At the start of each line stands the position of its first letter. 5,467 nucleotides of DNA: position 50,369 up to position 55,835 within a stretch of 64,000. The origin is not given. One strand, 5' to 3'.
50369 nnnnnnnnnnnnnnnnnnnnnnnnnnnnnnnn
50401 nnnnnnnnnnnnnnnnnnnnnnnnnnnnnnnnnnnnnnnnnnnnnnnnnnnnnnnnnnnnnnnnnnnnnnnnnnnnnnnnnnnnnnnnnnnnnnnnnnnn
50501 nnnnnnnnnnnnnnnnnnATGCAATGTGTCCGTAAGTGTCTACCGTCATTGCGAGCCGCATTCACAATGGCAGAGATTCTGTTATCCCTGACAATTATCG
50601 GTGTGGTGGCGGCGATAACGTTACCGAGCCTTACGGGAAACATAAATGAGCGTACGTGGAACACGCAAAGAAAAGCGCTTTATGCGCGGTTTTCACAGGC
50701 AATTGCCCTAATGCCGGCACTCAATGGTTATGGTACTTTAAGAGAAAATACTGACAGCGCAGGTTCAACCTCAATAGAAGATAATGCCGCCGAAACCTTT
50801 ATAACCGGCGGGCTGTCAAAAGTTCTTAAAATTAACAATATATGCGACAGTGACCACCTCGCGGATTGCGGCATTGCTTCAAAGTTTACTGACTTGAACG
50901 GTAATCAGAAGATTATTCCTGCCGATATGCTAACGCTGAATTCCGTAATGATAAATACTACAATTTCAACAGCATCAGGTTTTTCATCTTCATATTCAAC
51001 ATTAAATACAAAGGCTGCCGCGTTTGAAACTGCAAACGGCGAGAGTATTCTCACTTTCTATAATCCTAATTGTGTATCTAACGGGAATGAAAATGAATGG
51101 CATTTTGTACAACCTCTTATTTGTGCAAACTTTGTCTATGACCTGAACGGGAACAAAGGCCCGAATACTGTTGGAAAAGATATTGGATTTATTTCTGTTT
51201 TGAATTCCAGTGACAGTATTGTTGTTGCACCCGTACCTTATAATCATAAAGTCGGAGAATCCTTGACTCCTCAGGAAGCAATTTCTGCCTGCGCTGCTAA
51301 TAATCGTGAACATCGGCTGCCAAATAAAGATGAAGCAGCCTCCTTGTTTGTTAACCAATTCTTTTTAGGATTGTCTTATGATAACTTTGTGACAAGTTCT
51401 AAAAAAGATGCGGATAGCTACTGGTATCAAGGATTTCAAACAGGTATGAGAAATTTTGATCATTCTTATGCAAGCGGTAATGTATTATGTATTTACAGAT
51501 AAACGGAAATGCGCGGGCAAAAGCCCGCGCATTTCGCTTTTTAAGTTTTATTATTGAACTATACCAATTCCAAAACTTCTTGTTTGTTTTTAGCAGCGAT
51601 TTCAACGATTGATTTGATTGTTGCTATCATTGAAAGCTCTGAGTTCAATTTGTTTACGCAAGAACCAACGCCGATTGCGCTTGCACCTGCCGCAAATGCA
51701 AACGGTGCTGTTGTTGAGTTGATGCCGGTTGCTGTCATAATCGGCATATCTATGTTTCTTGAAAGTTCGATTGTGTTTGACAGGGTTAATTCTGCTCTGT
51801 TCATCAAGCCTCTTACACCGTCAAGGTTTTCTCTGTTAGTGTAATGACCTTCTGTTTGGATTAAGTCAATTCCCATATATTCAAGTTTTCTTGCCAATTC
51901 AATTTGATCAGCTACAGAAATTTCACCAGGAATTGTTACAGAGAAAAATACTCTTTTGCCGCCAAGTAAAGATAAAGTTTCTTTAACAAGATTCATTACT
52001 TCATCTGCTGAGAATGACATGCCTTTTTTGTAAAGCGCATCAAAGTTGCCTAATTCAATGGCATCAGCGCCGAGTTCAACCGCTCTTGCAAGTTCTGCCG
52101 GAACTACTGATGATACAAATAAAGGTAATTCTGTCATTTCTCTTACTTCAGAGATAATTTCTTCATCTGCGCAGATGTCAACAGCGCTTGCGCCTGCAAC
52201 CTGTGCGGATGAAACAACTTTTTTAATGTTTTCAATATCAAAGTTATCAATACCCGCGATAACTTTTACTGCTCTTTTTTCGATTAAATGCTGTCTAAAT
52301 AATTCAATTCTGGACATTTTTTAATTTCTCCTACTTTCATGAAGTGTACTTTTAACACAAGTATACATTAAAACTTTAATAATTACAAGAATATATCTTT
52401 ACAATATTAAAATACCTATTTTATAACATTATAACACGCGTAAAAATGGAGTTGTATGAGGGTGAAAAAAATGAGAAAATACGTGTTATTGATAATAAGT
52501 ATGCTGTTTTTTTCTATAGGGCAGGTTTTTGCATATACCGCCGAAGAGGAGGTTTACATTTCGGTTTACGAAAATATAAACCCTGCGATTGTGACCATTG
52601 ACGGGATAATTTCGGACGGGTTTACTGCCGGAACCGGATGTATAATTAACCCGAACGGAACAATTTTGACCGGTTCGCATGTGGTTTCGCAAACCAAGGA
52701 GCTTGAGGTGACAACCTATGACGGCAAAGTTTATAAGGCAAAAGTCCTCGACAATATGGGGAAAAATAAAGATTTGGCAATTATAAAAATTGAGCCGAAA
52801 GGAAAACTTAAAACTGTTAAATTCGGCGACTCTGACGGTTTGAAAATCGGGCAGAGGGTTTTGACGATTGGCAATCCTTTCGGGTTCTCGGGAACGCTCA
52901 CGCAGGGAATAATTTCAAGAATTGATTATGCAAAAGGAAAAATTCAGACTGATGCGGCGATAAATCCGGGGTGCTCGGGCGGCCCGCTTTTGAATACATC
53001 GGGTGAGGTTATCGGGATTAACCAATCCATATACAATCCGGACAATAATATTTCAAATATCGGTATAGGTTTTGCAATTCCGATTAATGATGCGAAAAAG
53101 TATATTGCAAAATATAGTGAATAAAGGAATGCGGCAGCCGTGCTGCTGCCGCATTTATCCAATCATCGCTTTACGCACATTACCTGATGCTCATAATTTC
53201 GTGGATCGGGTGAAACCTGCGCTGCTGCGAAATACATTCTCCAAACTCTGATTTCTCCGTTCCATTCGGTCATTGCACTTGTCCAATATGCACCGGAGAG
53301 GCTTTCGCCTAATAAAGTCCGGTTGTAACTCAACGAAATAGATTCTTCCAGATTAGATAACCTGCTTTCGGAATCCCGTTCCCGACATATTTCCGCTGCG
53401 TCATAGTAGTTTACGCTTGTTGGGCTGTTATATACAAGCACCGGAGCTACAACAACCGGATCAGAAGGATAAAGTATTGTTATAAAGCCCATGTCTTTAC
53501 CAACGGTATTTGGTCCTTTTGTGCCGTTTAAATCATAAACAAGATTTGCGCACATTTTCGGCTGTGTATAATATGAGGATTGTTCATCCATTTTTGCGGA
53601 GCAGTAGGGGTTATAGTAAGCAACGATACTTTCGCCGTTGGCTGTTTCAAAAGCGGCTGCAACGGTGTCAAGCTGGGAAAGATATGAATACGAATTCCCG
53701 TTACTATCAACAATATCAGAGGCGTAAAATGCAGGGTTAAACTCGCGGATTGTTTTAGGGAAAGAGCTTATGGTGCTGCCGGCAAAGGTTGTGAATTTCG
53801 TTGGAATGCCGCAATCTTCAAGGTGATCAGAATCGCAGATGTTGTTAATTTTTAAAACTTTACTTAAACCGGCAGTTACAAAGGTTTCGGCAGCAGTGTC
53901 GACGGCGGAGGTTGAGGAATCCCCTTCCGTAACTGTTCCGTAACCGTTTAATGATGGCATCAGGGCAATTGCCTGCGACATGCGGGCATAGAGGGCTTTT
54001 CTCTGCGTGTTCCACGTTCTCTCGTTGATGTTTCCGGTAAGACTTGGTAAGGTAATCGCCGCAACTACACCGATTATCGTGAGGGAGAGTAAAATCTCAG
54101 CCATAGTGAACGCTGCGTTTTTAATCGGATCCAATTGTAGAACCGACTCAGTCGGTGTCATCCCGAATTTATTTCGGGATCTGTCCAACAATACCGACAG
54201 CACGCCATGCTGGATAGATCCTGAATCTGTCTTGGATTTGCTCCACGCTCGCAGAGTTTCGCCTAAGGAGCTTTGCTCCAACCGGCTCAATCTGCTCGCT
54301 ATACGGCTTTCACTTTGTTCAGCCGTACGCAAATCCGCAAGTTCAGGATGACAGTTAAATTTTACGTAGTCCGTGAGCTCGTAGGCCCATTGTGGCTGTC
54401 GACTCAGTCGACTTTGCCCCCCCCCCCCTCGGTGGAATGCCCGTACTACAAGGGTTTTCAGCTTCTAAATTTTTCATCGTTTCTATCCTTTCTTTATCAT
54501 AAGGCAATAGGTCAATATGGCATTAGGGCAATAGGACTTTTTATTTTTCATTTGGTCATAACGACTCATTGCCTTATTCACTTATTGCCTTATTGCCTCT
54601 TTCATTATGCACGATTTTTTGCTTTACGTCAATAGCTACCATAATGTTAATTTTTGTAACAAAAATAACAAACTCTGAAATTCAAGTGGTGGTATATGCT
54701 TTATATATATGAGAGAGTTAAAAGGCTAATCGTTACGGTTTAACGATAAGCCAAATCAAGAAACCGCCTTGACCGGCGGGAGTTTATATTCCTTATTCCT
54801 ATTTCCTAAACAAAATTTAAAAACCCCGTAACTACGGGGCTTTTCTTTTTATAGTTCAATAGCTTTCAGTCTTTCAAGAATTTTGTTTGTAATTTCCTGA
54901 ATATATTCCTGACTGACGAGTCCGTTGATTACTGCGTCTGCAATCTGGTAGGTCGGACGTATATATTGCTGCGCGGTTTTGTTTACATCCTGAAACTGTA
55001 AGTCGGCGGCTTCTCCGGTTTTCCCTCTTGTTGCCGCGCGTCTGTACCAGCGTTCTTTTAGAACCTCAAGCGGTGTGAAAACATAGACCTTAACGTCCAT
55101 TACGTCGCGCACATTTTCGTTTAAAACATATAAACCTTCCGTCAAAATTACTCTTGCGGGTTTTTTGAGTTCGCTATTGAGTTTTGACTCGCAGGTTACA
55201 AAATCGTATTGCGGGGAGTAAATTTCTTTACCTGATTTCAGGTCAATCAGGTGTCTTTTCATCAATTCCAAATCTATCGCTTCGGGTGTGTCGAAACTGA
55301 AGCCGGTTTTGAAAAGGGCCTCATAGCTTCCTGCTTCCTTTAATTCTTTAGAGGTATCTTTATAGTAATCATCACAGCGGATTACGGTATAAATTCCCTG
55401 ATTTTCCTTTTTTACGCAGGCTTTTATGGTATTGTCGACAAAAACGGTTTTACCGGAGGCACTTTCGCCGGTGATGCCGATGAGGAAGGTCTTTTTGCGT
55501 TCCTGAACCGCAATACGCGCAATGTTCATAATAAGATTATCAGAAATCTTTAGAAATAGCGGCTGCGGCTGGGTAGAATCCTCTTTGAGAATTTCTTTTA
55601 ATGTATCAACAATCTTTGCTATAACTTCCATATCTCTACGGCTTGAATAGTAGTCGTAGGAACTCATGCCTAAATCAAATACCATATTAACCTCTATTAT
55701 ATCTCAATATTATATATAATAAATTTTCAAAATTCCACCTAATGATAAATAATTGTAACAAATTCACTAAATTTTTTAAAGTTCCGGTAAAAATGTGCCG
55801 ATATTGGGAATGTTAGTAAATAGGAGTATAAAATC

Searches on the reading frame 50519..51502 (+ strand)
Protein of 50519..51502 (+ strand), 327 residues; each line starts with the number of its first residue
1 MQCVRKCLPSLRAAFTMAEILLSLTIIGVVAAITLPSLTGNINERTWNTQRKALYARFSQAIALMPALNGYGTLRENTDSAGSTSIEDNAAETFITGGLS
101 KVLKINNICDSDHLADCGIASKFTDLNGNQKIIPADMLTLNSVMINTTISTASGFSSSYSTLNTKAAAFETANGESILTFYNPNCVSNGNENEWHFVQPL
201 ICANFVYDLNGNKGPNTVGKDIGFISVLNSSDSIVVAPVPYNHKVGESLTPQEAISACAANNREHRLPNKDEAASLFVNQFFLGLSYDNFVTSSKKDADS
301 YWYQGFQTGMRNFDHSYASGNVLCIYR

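Call 11: search_protein_families(library=pfam, proteins=[window:50519-51502:+], max_evalue=0.01)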
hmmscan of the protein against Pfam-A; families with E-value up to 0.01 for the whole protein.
window:50519-51502:+ (327 aa): 0 families

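Call 12: search_protein_families(library=ncbifam, proteins=[window:50519-51502:+], max_evalue=0.01)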
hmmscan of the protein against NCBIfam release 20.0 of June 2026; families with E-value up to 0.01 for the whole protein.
window:50519-51502:+ (327 aa): 4 families
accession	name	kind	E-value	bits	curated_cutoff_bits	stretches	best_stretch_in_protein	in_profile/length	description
NF041013.1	T4P_ComGE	equivalog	0.00048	20.2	49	1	14-56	5-47/83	competence type IV pilus minor pilin ComGE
TIGR01710.1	typeII_sec_gspG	equivalog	0.0012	18.9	88.85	1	14-54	2-42/134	type II secretion system major pseudopilin GspG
TIGR01708.2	typeII_sec_gspH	equivalog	0.0012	18.9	80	1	15-62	4-51/169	type II secretion system minor pseudopilin GspH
TIGR02532.1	IV_pilin_GFxxxE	domain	0.005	16.6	16.3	1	13-35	2-24/24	prepilin-type N-terminal cleavage/methylation domain-containing protein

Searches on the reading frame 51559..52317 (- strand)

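Call 30: search_protein_families(library=pfam, proteins=[window:51559-52317:-], max_evalue=0.00001)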
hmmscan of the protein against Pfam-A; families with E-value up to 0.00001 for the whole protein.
window:51559-52317:- (252 aa): 1 family
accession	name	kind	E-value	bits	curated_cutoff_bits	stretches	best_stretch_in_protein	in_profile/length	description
PF04481.18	DUF561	-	2.8e-70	236.7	21.6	1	8-245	6-241/243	Protein of unknown function (DUF561)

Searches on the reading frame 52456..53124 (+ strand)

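Call 31: search_protein_families(library=pfam, proteins=[window:52456-53124:+], max_evalue=0.00001)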
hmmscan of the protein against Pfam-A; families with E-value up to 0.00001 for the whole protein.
window:52456-53124:+ (222 aa): 2 families
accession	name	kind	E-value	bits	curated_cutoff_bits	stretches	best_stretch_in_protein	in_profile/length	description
PF13365.12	Trypsin_2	-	6.3e-30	105.2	27.6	1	59-188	1-144/144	Trypsin-like peptidase domain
PF00089.32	Trypsin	-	1.1e-14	55.3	20.6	1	56-217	24-220/220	Trypsin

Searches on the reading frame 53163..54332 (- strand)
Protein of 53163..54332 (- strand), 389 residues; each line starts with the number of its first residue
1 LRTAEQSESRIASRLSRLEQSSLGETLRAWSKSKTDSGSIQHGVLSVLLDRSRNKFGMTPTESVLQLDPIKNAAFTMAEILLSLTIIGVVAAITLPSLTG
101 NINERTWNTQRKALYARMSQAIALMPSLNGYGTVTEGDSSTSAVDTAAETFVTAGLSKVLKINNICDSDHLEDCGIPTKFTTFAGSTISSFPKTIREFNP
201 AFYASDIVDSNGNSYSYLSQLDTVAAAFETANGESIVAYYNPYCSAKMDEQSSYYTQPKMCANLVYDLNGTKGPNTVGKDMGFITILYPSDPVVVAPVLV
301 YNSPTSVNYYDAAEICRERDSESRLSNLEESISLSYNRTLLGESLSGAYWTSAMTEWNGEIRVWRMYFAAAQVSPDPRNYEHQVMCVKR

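Call 11: search_protein_families(library=pfam, proteins=[window:53163-54332:-], max_evalue=0.01)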
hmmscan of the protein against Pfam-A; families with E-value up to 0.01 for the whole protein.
window:53163-54332:- (389 aa): 1 family
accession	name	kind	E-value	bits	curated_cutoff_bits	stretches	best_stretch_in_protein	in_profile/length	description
PF07963.17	N_methyl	-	0.0052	16.8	21.2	1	71-94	3-26/27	Prokaryotic N-terminal methylation motif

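Call 12: search_protein_families(library=ncbifam, proteins=[window:53163-54332:-], max_evalue=0.01)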
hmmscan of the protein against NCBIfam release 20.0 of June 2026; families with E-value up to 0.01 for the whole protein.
window:53163-54332:- (389 aa): 4 families
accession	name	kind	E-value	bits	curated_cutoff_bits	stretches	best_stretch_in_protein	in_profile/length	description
NF041013.1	T4P_ComGE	equivalog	2.4e-05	24.3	49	1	71-123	2-54/83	competence type IV pilus minor pilin ComGE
TIGR01710.1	typeII_sec_gspG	equivalog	0.00067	19.7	88.85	1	74-123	2-50/134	type II secretion system major pseudopilin GspG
TIGR01708.2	typeII_sec_gspH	equivalog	0.0017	18.3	80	1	75-122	4-51/169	type II secretion system minor pseudopilin GspH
TIGR02532.1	IV_pilin_GFxxxE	domain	0.0061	16.4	16.3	0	73-95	2-24/24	prepilin-type N-terminal cleavage/methylation domain-containing protein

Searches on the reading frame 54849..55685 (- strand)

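Call 31: search_protein_families(library=pfam, proteins=[window:54849-55685:-], max_evalue=0.00001)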
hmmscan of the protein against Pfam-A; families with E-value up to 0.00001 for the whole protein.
window:54849-55685:- (278 aa): 1 family
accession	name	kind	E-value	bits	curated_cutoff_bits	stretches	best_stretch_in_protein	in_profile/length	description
PF00485.24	PRK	-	5.6e-30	105.1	22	1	68-256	1-190/196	Phosphoribulokinase / Uridine kinase family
